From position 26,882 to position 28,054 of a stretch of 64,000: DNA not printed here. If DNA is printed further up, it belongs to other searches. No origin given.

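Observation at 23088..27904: Self-contained operon resembling the dimethylmaleate hydratase / dimethylmalate lyase end of anaerobic nicotinate fermentation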

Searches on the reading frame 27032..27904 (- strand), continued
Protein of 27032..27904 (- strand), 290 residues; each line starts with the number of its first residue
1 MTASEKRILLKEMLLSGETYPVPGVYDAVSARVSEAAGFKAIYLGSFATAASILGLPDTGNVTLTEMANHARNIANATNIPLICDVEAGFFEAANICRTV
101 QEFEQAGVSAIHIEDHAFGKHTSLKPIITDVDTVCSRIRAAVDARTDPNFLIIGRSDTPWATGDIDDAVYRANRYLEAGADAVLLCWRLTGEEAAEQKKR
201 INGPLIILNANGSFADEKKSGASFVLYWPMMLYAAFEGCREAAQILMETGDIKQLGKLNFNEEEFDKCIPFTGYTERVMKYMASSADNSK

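Call 45: search_solved_structures(query=P0119, max_evalue=1e-20, show_alignments=2)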
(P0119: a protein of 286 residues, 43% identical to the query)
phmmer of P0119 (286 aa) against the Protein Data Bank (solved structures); distinct sequences matched with E-value up to 1e-20: 16.
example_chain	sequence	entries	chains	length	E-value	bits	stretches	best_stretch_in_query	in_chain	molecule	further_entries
3eoo_A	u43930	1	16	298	4.1e-37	131.3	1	5-281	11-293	Methylisocitrate lyase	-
5unc_A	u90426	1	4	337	3.5e-35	124.9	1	5-280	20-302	PHOSPHOENOLPYRUVATE PHOSPHOMUTASE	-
1o5q_A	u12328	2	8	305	1.7e-34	122.7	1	4-284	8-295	Probable methylisocitrate lyase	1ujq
1xg3_A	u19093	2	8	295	2.7e-34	122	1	4-282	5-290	Probable methylisocitrate lyase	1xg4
1mum_A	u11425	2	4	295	3.5e-34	121.7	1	4-282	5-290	2-methylisocitrate lyase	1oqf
6t4v_C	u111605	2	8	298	1.6e-31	112.9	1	3-284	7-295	2-methylisocitrate lyase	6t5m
3fa3_A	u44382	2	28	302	3.8e-29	105.1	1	7-249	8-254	2,3-dimethylmalate lyase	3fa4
2dua_A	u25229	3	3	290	3.9e-28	101.8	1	5-252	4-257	Phosphonopyruvate hydrolase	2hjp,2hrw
4iqd_A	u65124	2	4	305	8.9e-26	94.1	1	7-276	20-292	Carboxyvinyl-carboxyphosphonate phosphorylmutase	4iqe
3b8i_A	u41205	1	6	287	1.1e-25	93.8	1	5-250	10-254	PA4872 oxaloacetate decarboxylase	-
1zlp_A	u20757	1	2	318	2.6e-25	92.6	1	7-211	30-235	petal death protein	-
9hgk_A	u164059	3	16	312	2e-23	86.4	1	7-281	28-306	2-methylisocitrate lyase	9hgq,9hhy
9hra_A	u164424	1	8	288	2.7e-23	86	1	8-187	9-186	2-methylisocitrate lyase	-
9hgo_A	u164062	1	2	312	5.2e-23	85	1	7-281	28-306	2-methylisocitrate lyase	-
9hhs_A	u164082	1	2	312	7.1e-23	84.6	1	7-281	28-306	2-methylisocitrate lyase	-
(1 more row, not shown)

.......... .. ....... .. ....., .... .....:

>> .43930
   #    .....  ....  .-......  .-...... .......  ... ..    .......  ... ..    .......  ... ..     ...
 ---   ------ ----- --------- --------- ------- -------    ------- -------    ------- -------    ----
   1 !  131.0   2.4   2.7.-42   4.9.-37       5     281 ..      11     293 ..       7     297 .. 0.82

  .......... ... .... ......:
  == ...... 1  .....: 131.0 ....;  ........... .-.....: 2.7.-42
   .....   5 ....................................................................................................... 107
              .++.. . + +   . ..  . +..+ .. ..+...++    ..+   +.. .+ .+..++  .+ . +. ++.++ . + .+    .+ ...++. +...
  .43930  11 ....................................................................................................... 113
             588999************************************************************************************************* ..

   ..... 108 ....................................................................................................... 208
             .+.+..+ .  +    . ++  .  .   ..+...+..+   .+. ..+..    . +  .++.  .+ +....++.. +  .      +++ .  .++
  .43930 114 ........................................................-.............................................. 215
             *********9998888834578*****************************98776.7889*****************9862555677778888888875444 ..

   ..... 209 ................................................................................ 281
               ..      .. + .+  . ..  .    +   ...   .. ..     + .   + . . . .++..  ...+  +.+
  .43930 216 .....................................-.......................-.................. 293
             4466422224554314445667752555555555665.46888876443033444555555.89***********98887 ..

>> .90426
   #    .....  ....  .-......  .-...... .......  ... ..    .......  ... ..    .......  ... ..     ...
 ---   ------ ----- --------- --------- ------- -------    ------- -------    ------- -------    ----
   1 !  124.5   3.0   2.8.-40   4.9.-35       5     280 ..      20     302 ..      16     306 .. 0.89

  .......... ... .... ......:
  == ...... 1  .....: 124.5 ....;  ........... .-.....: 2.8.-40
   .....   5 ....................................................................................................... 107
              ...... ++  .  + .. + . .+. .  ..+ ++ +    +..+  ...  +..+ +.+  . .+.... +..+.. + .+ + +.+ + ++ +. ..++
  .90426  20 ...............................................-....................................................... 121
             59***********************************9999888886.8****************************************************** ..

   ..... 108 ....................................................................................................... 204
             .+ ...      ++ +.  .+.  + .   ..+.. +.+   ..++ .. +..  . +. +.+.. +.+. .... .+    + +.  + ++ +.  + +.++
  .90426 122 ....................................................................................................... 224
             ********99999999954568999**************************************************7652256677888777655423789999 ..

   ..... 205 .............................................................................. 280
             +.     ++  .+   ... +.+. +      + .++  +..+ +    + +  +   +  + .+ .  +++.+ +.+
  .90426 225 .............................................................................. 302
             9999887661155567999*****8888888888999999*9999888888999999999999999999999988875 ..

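Call 46: search_protein_families(library=ncbifam, proteins=[L002:11004-11879:+, L002:4002-5123:-, L007:8882-9640:+, L002:6754-7425:+], max_evalue=0.001)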
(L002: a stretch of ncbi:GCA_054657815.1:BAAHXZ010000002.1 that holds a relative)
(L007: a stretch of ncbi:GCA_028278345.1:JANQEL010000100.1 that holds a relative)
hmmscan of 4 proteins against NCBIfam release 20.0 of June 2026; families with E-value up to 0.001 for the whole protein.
L002:11004-11879:+ (291 aa): 0 families

L002:4002-5123:- (373 aa): 15 families
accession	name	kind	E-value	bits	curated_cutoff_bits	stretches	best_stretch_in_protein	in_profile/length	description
NF003420.0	PRK04841.1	equivalog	4.7e-10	38.1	537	1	314-364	838-888/903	HTH-type transcriptional regulator MalT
NF007935.0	PRK10651.1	equivalog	1.1e-09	37.9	250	1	310-364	151-205/216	two-component system response regulator NarL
NF047785.1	respo_reg_MadR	equivalog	5.3e-09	35.7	300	1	311-367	145-201/209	MadR family response regulator transcription factor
NF052445.1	RespRegMctR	equivalog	1.9e-08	33.9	300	1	311-365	141-195/205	two-component system response regulator MctR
NF007505.1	PRK10100.1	equivalog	2e-08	34.2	250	1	286-364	121-194/204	biofilm master transcriptional regulator CsgD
NF011896.0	PRK15369.1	equivalog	2.6e-08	33.7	242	1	307-366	142-201/211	two component system response regulator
TIGR03020.2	EpsA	equivalog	3.5e-08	33.4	170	1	311-364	187-240/247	XrtB/PEP-CTERM-associated transcriptional regulator EpsA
NF052366.1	photon_PedR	equivalog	1.5e-07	31.5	120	1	315-366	3-54/74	photosynthetic electron transport-dependent transcriptional regulator PedR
NF041232.1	BagY_FevT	exception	9.8e-07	28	700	1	312-369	294-351/367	LuxR family transcriptional regulator BagY/FevT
NF040749.1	tetrathio_RR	equivalog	2.3e-06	27.5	290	1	314-370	133-189/191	tetrathionate respiration response regulator TtrR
NF007708.0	PRK10403.1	equivalog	5.3e-06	26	343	1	314-363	153-202/215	nitrate/nitrite response regulator protein NarP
NF006900.1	PRK09390.1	equivalog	1.8e-05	24.4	255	1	314-366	142-194/203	response regulator FixJ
NF007561.1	PRK10188.1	equivalog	0.00017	21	350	1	310-365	175-230/240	quorum-sensing transcriptional regulator SdiA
NF007685.0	PRK10360.1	equivalog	0.00054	19.8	258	1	314-366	137-189/196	response regulator transcription factor UhpA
NF011940.0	PRK15411.1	equivalog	0.00074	19.4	162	1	306-363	129-186/207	transcriptional regulator RcsA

L007:8882-9640:+ (252 aa): 0 families

L002:6754-7425:+ (223 aa): 0 families

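Call 58: find_encoding_contigs(protein=P0002, flank=8000, max_places=3)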
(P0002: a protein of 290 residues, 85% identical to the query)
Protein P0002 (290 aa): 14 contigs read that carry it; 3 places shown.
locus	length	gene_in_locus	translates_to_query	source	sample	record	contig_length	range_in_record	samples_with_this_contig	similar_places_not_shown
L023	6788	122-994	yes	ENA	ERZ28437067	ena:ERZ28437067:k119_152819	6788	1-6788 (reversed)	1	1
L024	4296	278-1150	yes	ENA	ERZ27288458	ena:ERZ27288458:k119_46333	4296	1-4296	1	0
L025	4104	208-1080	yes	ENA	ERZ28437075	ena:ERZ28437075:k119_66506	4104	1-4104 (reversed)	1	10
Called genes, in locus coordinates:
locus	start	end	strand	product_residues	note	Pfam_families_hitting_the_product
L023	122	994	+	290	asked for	PF02548:Pantoate_transf (weak), PF13714:PEP_mutase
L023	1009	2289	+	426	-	PF00330:Aconitase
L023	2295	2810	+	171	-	-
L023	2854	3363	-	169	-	PF01047:MarR, PF12802:MarR_2, PF13412:HTH_24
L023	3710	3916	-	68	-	-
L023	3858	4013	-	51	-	-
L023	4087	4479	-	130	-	PF06782:UPF0236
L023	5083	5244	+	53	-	-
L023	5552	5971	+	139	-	PF00583:Acetyltransf_1 (weak), PF13302:Acetyltransf_3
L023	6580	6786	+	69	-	?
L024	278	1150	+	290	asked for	PF02548:Pantoate_transf (weak), PF13714:PEP_mutase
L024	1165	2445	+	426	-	PF00330:Aconitase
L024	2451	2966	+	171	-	-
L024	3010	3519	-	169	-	PF01047:MarR, PF12802:MarR_2, PF13412:HTH_24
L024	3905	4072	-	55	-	-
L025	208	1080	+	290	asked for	PF02548:Pantoate_transf (weak), PF13714:PEP_mutase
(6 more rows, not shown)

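Call 59: find_encoding_contigs(protein=P0003, flank=8000, max_places=3)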
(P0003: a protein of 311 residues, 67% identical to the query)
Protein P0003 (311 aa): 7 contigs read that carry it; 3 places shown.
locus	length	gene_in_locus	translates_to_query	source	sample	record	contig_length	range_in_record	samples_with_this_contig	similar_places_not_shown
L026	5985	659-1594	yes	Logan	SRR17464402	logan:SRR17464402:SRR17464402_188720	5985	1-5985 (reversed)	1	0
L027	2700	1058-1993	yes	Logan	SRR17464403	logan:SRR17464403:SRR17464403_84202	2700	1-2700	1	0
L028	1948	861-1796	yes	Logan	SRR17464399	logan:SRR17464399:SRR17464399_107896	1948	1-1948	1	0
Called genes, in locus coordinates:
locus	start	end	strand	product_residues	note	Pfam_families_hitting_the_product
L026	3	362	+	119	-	?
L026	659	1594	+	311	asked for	PF02548:Pantoate_transf (weak), PF13714:PEP_mutase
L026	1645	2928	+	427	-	PF00330:Aconitase, PF28406:AcnX_3rd (weak)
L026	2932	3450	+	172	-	-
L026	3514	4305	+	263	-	PF02596:DUF169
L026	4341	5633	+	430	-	PF00939:Na_sulph_symp, PF03600:CitMHS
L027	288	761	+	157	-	PF01047:MarR, PF12802:MarR_2, PF13463:HTH_27 (weak)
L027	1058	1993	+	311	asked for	PF02548:Pantoate_transf (weak), PF13714:PEP_mutase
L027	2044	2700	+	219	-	?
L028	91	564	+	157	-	PF01047:MarR, PF12802:MarR_2, PF13463:HTH_27 (weak)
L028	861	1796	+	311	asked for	PF02548:Pantoate_transf (weak), PF13714:PEP_mutase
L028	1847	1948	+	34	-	?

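Call 81: find_encoding_contigs(protein=P0059, flank=7000, max_places=1)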
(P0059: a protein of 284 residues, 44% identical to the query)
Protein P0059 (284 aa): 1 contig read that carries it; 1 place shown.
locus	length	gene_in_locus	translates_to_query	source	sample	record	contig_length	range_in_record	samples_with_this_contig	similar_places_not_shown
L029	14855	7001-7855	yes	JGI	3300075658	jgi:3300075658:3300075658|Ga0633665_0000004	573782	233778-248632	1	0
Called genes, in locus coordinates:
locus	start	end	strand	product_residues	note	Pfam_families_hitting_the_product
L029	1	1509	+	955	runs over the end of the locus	PF13091:PLDc_2, PF00270:DEAD, PF04851:ResIII, PF00271:Helicase_C, PF26350:DUF8090, PF11907:DUF3427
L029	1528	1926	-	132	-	PF00293:NUDIX, PF14815:NUDIX_4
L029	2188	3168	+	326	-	-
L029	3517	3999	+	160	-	PF18754:Nmad3 (weak)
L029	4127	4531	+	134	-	PF22399:DUF6979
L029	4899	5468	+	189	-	PF01381:HTH_3, PF12844:HTH_19, PF13443:HTH_26 (weak), PF13560:HTH_31 (weak), PF07883:Cupin_2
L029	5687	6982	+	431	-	PF03137:OATP (faint), PF07690:MFS_1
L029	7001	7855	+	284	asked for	PF02548:Pantoate_transf (faint), PF13714:PEP_mutase, PF00463:ICL (faint)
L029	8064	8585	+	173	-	-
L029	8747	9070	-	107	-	-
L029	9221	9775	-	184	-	-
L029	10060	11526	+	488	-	-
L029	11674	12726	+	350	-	PF10282:Lactonase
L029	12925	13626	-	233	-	PF08279:HTH_11, PF06445:GyrI-like, PF14526:Cass2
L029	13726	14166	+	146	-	PF06445:GyrI-like, PF14526:Cass2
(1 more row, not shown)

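Call 82: find_encoding_contigs(protein=P0037, flank=7000, max_places=1)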
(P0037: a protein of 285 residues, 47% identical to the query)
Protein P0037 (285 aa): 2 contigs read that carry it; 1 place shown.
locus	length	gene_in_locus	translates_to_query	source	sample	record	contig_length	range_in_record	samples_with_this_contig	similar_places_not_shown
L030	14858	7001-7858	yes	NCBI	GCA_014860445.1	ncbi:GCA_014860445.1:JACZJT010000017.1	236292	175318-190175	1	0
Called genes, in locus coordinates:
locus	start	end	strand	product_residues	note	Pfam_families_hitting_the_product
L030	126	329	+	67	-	-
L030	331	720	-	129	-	PF01152:Bac_globin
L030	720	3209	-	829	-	PF12704:MacB_PCD, PF02687:FtsX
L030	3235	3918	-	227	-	PF00005:ABC_tran, PF13304:AAA_21 (faint)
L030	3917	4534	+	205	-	PF25182:NonGDSL, PF00657:Lipase_GDSL, PF13472:Lipase_GDSL_2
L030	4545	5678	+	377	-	PF04303:PrpF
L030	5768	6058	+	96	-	-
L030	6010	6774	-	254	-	PF01656:CbiA, PF02374:ArsA_ATPase (weak), PF10609:ParA (weak), PF13614:AAA_31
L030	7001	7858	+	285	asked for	PF13714:PEP_mutase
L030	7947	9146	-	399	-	PF07690:MFS_1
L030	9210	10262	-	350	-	PF00586:AIRS, PF02769:AIRS_C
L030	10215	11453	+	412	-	PF00581:Rhodanese, PF26341:AAA_SelU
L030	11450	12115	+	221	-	PF00027:cNMP_binding, PF13545:HTH_Crp_2, PF00325:Crp (weak)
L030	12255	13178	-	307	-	PF00850:Hist_deacetyl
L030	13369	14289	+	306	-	PF20030:bpMoxR (weak), PF00004:AAA (weak), PF07726:AAA_3, PF07728:AAA_5, PF17863:AAA_lid_2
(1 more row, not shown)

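Call 97: predict_structure(alignment_id=A8)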
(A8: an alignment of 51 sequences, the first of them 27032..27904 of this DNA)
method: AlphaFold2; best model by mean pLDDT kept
length: 290 residues; sequences in the alignment: 51
mean_pLDDT: 94.6   pTM: 0.92
mean pLDDT of the five models: 94.6, 94.7, 93.0, 92.7, 92.4
residues with pLDDT >= 90: 247; 70-90: 37; 50-70: 5; < 50: 1
segments of 3 or more residues with pLDDT < 50: none
pLDDT, mean of each block of 10 residues (from residue 1): 98 98 98 98 97 93 95 98 94 91 98 94 93 98 98 97 96 99 94 96 97 93 96 97 98 94 90 88 68
secondary structure, 60 per line:
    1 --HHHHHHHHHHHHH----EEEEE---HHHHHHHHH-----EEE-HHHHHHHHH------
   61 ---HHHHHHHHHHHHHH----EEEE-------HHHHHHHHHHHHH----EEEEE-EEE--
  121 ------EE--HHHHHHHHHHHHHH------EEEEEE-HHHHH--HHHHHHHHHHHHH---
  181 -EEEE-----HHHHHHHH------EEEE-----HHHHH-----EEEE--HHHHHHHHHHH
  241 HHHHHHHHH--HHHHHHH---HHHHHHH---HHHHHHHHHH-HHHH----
elements in order: H3-15 E20-24 H28-36 E42-44 H46-54 H64-77 E82-85 H93-105 E110-114 E116-118 H131-144 E151-156 H158-162 H165-177 E182-185 H191-198 E205-208 H214-218 E224-227 H230-249 H252-258 H262-268 H272-281 H283-286

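Call 99: fold_search(model_id=the predicted structure, library=pdb)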
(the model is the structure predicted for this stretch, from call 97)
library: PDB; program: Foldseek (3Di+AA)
matches with E <= 10: 1888; with E <= 0.001: 1099
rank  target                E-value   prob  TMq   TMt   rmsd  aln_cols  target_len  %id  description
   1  3eoo_I                5.2e-25  1.00  0.87  0.87   3.0       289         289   29  2.9A crystal structure of methyl-isocitrate lyase from Burkholderia pseudomallei (released 2008-10-21)
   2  3eoo_D                1.2e-24  1.00  0.87  0.87   2.9       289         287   29  2.9A crystal structure of methyl-isocitrate lyase from Burkholderia pseudomallei (released 2008-10-21)
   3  3eoo_A                1.8e-24  1.00  0.86  0.86   2.9       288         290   30  2.9A crystal structure of methyl-isocitrate lyase from Burkholderia pseudomallei (released 2008-10-21)
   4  3eoo_J                3.3e-24  1.00  0.86  0.87   2.9       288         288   30  2.9A crystal structure of methyl-isocitrate lyase from Burkholderia pseudomallei (released 2008-10-21)
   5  3eoo_C                3.9e-24  1.00  0.87  0.88   2.7       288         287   29  2.9A crystal structure of methyl-isocitrate lyase from Burkholderia pseudomallei (released 2008-10-21)
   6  3eoo_B                4.2e-24  1.00  0.86  0.87   3.0       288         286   30  2.9A crystal structure of methyl-isocitrate lyase from Burkholderia pseudomallei (released 2008-10-21)
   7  4iqd_B                6.3e-24  1.00  0.87  0.88   2.5       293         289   28  Crystal Structure of Carboxyvinyl-Carboxyphosphonate Phosphorylmutase from Bacillus anthracis (released 2013-01-23)
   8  3eoo_E                7.1e-24  1.00  0.86  0.87   3.0       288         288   30  2.9A crystal structure of methyl-isocitrate lyase from Burkholderia pseudomallei (released 2008-10-21)
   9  5unc_A                1.1e-23  1.00  0.87  0.87   2.4       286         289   26  The crystal structure of PHOSPHOENOLPYRUVATE PHOSPHOMUTASE from Streptomyces platensis subsp. rosaceus (released 2017-02-22)
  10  4iqd_A                1.1e-23  1.00  0.87  0.87   2.7       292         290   28  Crystal Structure of Carboxyvinyl-Carboxyphosphonate Phosphorylmutase from Bacillus anthracis (released 2013-01-23)
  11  1mum_A                1.6e-23  1.00  0.86  0.86   2.9       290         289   27  Structure of the 2-Methylisocitrate Lyase (PrpB) from Escherichia coli (released 2003-04-29)
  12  4iqe_B                1.8e-23  1.00  0.88  0.88   2.7       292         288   28  Crystal Structure of Carboxyvinyl-Carboxyphosphonate Phosphorylmutase from Bacillus anthracis str. Ames Ancestor (released 2013-01-23)
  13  4iqe_A                1.8e-23  1.00  0.87  0.88   2.5       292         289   28  Crystal Structure of Carboxyvinyl-Carboxyphosphonate Phosphorylmutase from Bacillus anthracis str. Ames Ancestor (released 2013-01-23)
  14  9hgk_B                1.8e-23  1.00  0.85  0.86   3.0       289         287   26  Crystal Structure of the Coxiella burnetii 2-methylisocitrate lyase (released 2025-08-13)
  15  9hgk_A                3.3e-23  1.00  0.85  0.82   3.1       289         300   26  Crystal Structure of the Coxiella burnetii 2-methylisocitrate lyase (released 2025-08-13)
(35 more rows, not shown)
